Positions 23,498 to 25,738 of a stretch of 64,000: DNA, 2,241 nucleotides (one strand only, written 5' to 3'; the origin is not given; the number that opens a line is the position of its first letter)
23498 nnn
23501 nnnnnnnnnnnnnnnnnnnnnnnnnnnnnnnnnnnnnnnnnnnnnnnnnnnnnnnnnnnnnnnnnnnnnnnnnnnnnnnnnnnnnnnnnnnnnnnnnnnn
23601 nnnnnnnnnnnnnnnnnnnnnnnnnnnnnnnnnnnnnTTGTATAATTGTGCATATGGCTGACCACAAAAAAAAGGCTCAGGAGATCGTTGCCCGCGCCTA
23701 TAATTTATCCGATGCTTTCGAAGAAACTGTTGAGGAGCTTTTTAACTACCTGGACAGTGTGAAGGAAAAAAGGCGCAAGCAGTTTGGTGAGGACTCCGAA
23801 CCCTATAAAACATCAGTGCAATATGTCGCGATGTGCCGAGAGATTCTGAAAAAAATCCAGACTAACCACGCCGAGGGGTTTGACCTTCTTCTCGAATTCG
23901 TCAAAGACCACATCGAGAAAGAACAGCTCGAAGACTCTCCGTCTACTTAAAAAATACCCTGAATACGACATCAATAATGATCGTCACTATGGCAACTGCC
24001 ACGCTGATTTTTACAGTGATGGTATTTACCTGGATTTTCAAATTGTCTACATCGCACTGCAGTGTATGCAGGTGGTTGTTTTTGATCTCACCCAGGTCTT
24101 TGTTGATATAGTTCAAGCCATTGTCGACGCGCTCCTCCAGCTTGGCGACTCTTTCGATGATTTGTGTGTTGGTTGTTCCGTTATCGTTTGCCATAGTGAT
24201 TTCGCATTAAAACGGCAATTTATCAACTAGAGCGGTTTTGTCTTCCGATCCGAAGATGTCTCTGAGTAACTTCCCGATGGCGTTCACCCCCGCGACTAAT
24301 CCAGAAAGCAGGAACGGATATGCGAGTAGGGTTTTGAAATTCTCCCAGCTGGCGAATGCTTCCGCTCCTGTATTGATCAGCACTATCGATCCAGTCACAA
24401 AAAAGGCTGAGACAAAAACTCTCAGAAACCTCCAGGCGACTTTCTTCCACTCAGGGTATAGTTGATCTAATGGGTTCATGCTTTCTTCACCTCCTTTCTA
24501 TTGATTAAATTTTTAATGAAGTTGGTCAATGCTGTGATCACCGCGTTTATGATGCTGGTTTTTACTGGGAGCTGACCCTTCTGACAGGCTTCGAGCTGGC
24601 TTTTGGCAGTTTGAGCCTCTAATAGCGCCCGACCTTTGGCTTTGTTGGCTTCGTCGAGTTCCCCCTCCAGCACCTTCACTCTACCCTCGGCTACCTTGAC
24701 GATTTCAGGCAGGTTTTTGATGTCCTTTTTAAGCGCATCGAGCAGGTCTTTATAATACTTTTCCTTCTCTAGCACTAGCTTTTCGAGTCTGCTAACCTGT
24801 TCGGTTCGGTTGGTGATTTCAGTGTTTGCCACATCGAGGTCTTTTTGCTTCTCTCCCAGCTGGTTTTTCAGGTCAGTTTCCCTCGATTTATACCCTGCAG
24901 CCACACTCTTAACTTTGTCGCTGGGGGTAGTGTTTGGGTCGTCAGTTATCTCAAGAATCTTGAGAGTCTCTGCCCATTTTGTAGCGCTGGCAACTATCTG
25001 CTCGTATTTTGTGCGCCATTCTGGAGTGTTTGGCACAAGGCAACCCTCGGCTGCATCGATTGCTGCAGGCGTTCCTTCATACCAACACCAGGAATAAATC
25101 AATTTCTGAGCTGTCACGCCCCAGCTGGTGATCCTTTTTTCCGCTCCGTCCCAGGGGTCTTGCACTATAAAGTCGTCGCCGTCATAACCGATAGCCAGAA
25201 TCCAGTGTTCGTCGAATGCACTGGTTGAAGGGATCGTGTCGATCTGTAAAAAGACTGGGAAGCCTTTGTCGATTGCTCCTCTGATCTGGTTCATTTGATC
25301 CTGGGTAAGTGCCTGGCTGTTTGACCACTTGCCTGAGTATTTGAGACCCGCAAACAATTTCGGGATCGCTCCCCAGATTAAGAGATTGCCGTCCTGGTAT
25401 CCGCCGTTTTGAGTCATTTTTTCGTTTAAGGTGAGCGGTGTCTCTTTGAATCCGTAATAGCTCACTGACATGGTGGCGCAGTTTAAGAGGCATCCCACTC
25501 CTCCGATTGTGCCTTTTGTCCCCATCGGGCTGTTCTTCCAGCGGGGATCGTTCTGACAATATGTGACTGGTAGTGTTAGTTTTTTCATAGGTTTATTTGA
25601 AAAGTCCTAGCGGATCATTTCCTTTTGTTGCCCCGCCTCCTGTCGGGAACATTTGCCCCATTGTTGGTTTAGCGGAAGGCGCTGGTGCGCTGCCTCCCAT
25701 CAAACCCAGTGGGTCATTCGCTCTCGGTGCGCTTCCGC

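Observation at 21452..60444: Prophage of about 37.5 kb inserted into the middle of comM (Walker-B region), splitting the gene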

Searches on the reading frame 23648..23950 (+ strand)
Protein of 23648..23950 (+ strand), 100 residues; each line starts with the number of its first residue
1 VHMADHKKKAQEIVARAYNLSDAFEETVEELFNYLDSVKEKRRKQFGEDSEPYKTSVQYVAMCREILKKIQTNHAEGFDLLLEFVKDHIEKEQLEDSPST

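Call 44: search_protein_families(library=pfam, proteins=[window:23648-23950:+], max_evalue=0.01)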
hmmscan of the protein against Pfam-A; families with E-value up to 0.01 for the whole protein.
window:23648-23950:+ (100 aa): 0 families

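Call 45: search_protein_families(library=phrogs, proteins=[window:23648-23950:+], max_evalue=0.001)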
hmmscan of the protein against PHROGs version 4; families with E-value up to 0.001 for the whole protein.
window:23648-23950:+ (100 aa): 0 families

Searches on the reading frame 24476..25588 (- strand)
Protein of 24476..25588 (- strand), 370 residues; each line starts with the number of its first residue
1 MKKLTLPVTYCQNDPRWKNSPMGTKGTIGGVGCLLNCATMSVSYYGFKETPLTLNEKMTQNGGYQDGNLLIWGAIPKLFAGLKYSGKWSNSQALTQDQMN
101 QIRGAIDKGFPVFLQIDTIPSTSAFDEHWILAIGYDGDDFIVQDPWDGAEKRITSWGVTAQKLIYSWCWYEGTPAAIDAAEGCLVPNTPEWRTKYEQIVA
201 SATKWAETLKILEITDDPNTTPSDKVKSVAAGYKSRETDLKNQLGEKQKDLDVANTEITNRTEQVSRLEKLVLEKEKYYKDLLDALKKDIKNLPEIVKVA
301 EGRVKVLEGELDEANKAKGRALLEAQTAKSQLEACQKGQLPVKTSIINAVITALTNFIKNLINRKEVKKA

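Call 11: search_protein_families(library=pfam, proteins=[window:24476-25588:-], max_evalue=0.01)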
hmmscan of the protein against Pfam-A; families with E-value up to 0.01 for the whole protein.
window:24476-25588:- (370 aa): 3 families
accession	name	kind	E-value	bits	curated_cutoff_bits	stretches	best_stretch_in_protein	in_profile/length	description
PF13529.12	Peptidase_C39_2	-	6.6e-13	49.9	24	1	29-146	12-143/143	Peptidase_C39 like family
PF11814.14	DUF3335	-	0.0008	19.4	25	1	97-151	117-171/206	Peptidase_C39 like family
PF14399.12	BtrH_N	-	0.004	17.8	29.7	1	95-145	75-134/134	Butirosin biosynthesis protein H, N-terminal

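Call 12: search_protein_families(library=phrogs, proteins=[window:24476-25588:-], max_evalue=0.001)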
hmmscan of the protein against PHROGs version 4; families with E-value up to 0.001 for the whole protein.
window:24476-25588:- (370 aa): 0 families
